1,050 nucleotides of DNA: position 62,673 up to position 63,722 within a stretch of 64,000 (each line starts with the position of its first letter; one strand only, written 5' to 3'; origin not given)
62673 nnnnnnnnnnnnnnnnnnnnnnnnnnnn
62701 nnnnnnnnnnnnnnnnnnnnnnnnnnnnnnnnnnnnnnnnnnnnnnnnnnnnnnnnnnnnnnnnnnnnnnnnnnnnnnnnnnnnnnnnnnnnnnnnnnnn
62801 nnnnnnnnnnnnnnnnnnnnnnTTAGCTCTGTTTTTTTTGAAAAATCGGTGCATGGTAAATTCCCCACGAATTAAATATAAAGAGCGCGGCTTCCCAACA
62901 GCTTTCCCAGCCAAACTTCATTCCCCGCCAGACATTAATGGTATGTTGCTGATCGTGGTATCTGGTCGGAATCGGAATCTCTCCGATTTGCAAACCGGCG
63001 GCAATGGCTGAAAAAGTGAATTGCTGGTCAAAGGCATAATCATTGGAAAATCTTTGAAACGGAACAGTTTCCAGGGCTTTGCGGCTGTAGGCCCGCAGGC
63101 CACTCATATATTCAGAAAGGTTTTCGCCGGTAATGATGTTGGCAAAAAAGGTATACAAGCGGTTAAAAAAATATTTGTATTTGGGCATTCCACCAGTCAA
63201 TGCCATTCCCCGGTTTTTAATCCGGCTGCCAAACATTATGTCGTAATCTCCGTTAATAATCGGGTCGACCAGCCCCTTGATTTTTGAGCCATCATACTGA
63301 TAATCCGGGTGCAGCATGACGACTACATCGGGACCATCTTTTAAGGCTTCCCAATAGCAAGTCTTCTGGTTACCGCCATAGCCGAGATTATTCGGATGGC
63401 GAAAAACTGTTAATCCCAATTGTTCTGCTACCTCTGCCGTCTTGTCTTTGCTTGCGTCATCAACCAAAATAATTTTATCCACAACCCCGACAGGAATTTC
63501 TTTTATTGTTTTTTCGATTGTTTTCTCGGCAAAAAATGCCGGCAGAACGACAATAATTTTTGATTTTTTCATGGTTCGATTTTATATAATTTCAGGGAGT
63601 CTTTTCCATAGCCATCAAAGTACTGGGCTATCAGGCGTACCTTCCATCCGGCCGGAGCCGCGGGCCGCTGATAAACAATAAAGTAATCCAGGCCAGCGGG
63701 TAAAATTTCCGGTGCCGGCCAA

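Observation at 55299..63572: Three tandem modules pairing DPM1-like GT2 synthases with GT-C transferases, including a PIG-V-like protein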

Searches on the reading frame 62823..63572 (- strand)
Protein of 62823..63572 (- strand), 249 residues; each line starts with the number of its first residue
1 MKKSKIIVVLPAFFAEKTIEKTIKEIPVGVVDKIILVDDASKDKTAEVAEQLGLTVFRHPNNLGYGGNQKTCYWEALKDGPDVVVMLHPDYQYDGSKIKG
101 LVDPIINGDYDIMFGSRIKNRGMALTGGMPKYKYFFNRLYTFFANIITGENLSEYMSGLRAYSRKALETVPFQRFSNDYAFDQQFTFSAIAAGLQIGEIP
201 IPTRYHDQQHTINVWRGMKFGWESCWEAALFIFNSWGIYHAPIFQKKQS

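Call 3: search_protein_families(library=pfam, proteins=[window:62823-63572:-], max_evalue=0.01)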
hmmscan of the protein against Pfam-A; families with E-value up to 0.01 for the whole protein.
window:62823-63572:- (249 aa): 1 family
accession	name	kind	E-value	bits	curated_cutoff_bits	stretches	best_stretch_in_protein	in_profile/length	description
PF00535.33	Glycos_transf_2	-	1.3e-20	74.5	23.3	1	8-169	2-166/168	Glycosyl transferase family 2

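Call 6: search_protein_families(library=ncbifam, proteins=[window:62823-63572:-], max_evalue=0.1)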
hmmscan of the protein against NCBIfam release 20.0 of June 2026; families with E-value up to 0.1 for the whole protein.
window:62823-63572:- (249 aa): 11 families
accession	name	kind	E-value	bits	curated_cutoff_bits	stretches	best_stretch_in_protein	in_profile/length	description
TIGR04182.1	glyco_TIGR04182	equivalog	3.2e-17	62.9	325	1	6-206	2-193/293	S-layer glycoprotein N-glycosyltransferase AglJ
NF058614.1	PPMAGASynPpgS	equivalog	5.4e-17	62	370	1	7-172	3-167/226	polyprenyl-phospho-N-acetylgalactosaminyl synthase PpgS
NF041391.1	DPhHxTase_Halo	equivalog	1.9e-14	53.2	375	1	17-204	8-184/213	dolichyl-phosphate hexose transferase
NF010496.0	PRK13915.1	equivalog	1.6e-09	37.3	262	1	3-107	30-144/307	glucosyl-3-phosphoglycerate synthase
NF047588.1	GlcsyltransPgfSStrep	equivalog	5.1e-07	29.2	500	1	5-170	2-167/308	glycosyltransferase PgfS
NF007986.1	PRK10714.1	equivalog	8.5e-05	21.7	529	1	7-169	9-171/316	undecaprenyl-phosphate 4-deoxy-4-formamido-L-arabinose transferase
TIGR04283.1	glyco_like_mftF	equivalog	0.00013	21.6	182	1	8-93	3-85/221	TIGR04283 family arsenosugar biosynthesis glycosyltransferase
TIGR03469.1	HpnB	hypoth_equivalog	0.00042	19.5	379.25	1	6-141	46-197/386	hopene-associated glycosyltransferase HpnB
NF047683.1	TeichurnBiosyTuaG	equivalog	0.0014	18.3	400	1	3-51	5-55/252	teichuronic acid biosynthesis protein TuaG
TIGR03965.1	mycofact_glyco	equivalog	0.0081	15.1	280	1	32-64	106-141/467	mycofactocin biosynthesis glycosyltransferase MftF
TIGR03937.1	PgaC_IcaA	equivalog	0.016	14.1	422.3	1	4-52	45-95/407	poly-beta-1,6-N-acetyl-D-glucosamine synthase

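Call 12: search_solved_structures(query=window:62823-63572:-, max_evalue=0.001)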
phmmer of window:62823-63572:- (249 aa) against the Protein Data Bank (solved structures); distinct sequences matched with E-value up to 0.001: 1.
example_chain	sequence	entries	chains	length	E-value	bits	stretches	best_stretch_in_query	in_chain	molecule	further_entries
5mlz_A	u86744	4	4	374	0.00032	23.6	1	4-137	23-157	Dolichol monophosphate mannose synthase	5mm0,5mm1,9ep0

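Call 63: search_solved_structures(query=window:62823-63572:-, max_evalue=0.01, show_alignments=1)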
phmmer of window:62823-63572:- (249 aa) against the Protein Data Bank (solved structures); distinct sequences matched with E-value up to 0.01: 1.
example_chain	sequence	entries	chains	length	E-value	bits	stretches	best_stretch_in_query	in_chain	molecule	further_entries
5mlz_A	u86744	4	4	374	0.00032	23.6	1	4-137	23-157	Dolichol monophosphate mannose synthase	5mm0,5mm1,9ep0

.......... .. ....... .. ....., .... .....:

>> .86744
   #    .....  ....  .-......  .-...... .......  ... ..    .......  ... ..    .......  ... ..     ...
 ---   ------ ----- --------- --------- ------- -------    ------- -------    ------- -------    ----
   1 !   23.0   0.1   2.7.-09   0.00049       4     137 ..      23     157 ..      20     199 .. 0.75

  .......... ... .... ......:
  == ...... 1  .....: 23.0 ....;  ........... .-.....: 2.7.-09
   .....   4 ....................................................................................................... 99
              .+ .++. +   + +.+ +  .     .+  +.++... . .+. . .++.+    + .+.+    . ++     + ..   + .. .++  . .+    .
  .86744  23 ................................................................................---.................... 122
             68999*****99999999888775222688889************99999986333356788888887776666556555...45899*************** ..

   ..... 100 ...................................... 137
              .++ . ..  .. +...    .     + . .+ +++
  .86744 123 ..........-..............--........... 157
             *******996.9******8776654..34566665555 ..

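Call 71: find_homologous_proteins(query=window:62823-63572:-, max_evalue=0.00001)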
Query window:62823-63572:- (249 aa): 7802 proteins with E <= 0.00001 among 8000 candidates; the best 120 are listed.
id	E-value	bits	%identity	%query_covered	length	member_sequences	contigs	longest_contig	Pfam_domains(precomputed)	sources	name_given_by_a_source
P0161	6.2e-169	578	100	100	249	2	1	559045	PF00535.33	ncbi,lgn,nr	ncbi:glycosyltransferase family 2 protein [Patescibacteria group bacterium]|nr:glycosyltransferase f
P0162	1.5e-141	488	82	100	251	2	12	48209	PF00535.33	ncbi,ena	-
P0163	1.9e-134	465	79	98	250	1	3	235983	PF00535.33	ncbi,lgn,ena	-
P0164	3.7e-131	454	79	98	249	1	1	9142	PF00535.33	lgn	-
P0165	1.6e-129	449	78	98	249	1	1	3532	PF00535.33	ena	-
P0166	4.1e-128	444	77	99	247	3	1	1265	PF00535.33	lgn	-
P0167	2.0e-127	442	77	98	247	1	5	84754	PF00535.33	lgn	-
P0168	5.0e-127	441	78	94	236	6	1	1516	PF00535.33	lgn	-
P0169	1.4e-126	439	77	99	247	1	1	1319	PF00535.33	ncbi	-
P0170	1.7e-126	439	75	98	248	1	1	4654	PF00535.33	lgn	-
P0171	1.9e-125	436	77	98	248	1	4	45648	PF00535.33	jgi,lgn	-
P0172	3.4e-125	435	75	99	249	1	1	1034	PF00535.33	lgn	-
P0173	1.5e-124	433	76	97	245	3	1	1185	PF00535.33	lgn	-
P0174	4.7e-124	431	75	98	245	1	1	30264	PF00535.33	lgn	-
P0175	5.9e-124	431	76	98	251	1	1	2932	PF00535.33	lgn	-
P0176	1.4e-123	429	77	96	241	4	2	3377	PF00535.33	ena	-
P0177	3.7e-123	428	74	98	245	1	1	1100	PF00535.33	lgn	-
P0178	7.0e-123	427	75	94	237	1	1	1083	PF00535.33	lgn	-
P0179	1.3e-122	426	76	95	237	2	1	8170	PF00535.33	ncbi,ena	-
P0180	1.8e-122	426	76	97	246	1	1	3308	PF00535.33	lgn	-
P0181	2.6e-122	425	79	91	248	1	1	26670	PF00535.33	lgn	-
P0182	3.4e-122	425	74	97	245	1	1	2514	PF00535.33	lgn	-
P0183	2.4e-121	422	73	98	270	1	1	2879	PF00535.33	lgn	-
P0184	2.9e-121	422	75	94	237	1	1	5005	PF00535.33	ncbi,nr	ncbi:glycosyltransferase family 2 protein [Candidatus Gottesmanbacteria bacterium]|nr:glycosyltransf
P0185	5.8e-121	421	74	98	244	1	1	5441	PF00535.33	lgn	-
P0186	1.8e-120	419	73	98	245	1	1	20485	PF00535.33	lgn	-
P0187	2.6e-120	419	73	98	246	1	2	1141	PF00535.33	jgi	jgi:glycosyltransferase involved in cell wall biosynthesis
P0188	4.0e-120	418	73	99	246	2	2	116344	PF00535.33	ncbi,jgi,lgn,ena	-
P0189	1.2e-119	417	75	97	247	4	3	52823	PF00535.33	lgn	-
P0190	1.2e-118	413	71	98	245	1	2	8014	PF00535.33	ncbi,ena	-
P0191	1.3e-118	413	73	98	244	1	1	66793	PF00535.33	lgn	-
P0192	2.0e-118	413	74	94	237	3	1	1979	PF00535.33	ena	-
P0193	2.2e-118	412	72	98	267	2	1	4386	PF00535.33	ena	-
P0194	4.3e-118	411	74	96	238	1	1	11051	PF00535.33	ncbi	-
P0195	6.2e-118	411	74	94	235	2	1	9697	PF00535.33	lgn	-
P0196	1.3e-117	410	72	97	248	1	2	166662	PF00535.33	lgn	-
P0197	2.4e-117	409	70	98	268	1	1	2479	PF00535.33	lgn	-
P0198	6.6e-117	408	72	94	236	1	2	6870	PF00535.33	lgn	-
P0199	9.1e-117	407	72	96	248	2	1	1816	PF00535.33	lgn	-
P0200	1.1e-116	407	71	98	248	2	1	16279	PF00535.33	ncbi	-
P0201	1.9e-116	406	71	97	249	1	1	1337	PF00535.33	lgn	-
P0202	2.1e-116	406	71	98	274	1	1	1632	PF00535.33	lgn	-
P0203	3.3e-116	405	73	94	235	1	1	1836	PF00535.33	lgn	-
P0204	5.9e-116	404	70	99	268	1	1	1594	PF00535.33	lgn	-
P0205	6.0e-116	404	72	96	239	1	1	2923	PF00535.33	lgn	-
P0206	6.1e-116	404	72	96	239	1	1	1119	PF00535.33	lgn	-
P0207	1.3e-115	403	70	98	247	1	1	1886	PF00535.33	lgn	-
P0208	2.8e-115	402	72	98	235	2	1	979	PF00535.33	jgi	-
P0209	3.4e-115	402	73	94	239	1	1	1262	PF00535.33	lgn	-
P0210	3.6e-115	402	72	95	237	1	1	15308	PF00535.33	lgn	-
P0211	6.1e-115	401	72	94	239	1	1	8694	PF00535.33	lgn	-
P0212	8.9e-115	401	73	94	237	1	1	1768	PF00535.33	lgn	-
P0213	1.3e-114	400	77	92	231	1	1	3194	PF00535.33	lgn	-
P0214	2.2e-114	399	76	92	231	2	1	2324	PF00535.33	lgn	-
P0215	4.9e-113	395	69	98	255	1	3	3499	PF00535.33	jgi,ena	-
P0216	5.0e-113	395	69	99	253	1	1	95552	PF00535.33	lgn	-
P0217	6.7e-113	394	71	98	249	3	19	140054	PF00535.33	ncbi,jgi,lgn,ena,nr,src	ncbi:MAG: Glycosyl transferase, group 2 family protein [Microgenomates group bacterium GW2011_GWA1_4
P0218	8.6e-113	394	71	94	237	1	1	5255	PF00535.33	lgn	-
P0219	3.0e-112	392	70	95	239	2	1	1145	PF00535.33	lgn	-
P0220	3.1e-112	392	74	92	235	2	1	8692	PF00535.33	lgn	-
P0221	1.5e-111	390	74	91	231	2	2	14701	PF00535.33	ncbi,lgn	-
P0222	1.5e-110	387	69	98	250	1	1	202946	PF00535.33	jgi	-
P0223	2.5e-110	386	67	97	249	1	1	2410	PF00535.33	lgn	-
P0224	4.2e-110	385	67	98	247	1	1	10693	PF00535.33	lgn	-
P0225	5.2e-110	385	67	98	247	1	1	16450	PF00535.33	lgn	-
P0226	8.6e-110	384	71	95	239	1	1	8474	PF00535.33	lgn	-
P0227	1.9e-109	383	67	98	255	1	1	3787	PF00535.33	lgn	-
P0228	2.7e-109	383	68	98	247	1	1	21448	PF00535.33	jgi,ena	jgi:glycosyltransferase involved in cell wall biosynthesis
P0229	8.8e-109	381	66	99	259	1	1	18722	PF00535.33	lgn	-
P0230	1.2e-108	381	68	98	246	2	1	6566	PF00535.33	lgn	-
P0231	2.8e-108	379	68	98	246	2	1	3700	PF00535.33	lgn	-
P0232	3.9e-108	379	67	98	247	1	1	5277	PF00535.33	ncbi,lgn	-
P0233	6.1e-108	378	67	98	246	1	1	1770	PF00535.33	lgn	-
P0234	6.5e-108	378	65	99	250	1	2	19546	PF00535.33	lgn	-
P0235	8.2e-108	378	67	98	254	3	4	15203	PF00535.33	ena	-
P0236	1.4e-106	374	66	98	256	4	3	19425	PF00535.33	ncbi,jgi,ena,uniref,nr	ncbi:hypothetical protein A3F03_03735 [Candidatus Roizmanbacteria bacterium RIFCSPHIGHO2_12_FULL_41_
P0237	1.4e-106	374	67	98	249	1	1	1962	PF00535.33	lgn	-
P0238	7.9e-106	371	66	98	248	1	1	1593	PF00535.33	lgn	-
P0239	2.8e-105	370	66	97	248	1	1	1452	PF00535.33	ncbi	-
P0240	2.9e-105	369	67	94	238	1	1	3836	PF00535.33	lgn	-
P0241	3.6e-105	369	65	98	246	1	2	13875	PF00535.33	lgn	-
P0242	1.0e-104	368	64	98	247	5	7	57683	PF00535.33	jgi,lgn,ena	jgi:glycosyltransferase involved in cell wall biosynthesis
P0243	1.2e-103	364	64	98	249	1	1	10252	PF00535.33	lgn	-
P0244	4.2e-103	362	64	98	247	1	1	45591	PF00535.33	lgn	-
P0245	2.2e-102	360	65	99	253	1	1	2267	PF00535.33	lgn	-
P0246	3.1e-102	359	67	95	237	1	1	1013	PF00535.33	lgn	-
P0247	3.2e-101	356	63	98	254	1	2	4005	PF00535.33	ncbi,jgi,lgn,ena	-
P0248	1.1e-100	354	66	98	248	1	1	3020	PF00535.33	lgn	-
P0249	8.5e-100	352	63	99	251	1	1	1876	PF00535.33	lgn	-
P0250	1.6e-99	351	66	94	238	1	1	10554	PF00535.33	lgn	-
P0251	2.0e-99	350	63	99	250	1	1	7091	PF00535.33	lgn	-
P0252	2.0e-99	350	63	100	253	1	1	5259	PF00535.33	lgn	-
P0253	2.2e-99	350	63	98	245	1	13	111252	PF00535.33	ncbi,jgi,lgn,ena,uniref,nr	ncbi:hypothetical protein A2975_04805 [Candidatus Woesebacteria bacterium RIFCSPLOWO2_01_FULL_44_14]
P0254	2.7e-99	350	63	98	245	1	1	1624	PF00535.33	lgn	-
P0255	2.8e-99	350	62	98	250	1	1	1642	PF00535.33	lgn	-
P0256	3.7e-99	349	63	96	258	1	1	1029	PF00535.33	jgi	jgi:glycosyltransferase involved in cell wall biosynthesis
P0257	4.2e-99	349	62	98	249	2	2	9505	PF00535.33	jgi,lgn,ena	-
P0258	4.6e-99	349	62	99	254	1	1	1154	PF00535.33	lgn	-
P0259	4.9e-99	349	61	98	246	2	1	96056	PF00535.33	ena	-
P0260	5.5e-99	349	64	98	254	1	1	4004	PF00535.33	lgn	-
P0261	8.5e-99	348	62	98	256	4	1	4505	PF00535.33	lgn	-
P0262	8.6e-99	348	62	98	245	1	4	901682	PF00535.33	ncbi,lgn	-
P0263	1.0e-98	348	60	98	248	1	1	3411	PF00535.33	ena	-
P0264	1.0e-98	348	62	98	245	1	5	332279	PF00535.33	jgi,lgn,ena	-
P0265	1.5e-98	347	63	98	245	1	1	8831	PF00535.33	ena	-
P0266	2.2e-98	347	63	99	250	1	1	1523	PF00535.33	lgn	-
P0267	2.8e-98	347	69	91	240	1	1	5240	PF00535.33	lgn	-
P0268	3.1e-98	346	63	98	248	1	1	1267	PF00535.33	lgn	-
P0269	3.7e-98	346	63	98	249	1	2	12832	PF00535.33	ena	-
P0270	7.2e-98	345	64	98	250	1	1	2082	PF00535.33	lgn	-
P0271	8.5e-98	345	63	98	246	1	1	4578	PF00535.33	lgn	-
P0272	8.6e-98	345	62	98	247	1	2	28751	PF00535.33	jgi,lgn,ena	-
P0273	8.8e-98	345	62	98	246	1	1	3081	PF00535.33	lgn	-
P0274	9.4e-98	345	64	95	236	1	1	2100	PF00535.33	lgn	-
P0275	1.6e-97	344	61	98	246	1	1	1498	PF00535.33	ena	-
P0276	1.7e-97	344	61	98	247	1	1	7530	PF00535.33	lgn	-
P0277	2.1e-97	344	63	98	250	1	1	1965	PF00535.33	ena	-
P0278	2.9e-97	343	64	98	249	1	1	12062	PF00535.33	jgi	jgi:glycosyltransferase involved in cell wall biosynthesis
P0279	6.0e-97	342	61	99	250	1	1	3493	PF00535.33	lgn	-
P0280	7.7e-97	342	62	97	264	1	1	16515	PF00535.33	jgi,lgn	-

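Call 73: search_solved_structures(query=A3, max_evalue=0.001)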
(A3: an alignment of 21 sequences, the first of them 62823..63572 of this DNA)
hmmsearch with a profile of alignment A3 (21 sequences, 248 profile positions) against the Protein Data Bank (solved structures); distinct sequences matched with E-value up to 0.001: 8.
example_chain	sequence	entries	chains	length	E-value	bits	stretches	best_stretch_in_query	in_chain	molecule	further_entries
5mlz_A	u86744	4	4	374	1.9e-07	34.1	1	5-121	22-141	Dolichol monophosphate mannose synthase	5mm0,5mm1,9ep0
9omh_A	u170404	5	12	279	0.00041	23.3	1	8-55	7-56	Glycosyltransferase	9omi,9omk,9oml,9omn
9omm_A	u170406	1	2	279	0.00041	23.3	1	8-55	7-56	Glycosyltransferase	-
9omj_A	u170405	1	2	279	0.00043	23.2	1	8-55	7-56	Glycosyltransferase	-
8vh7_A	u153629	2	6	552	0.00045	23.1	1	5-109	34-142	Heparosan synthase B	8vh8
8viw_A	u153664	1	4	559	0.00046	23.1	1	5-109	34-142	Heparosan synthase B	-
4y6n_A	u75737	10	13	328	0.00091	22.1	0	6-66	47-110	Glucosyl-3-phosphoglycerate synthase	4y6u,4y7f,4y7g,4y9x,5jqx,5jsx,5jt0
3e25_A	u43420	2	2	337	0.00096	22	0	6-66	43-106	Putative uncharacterized protein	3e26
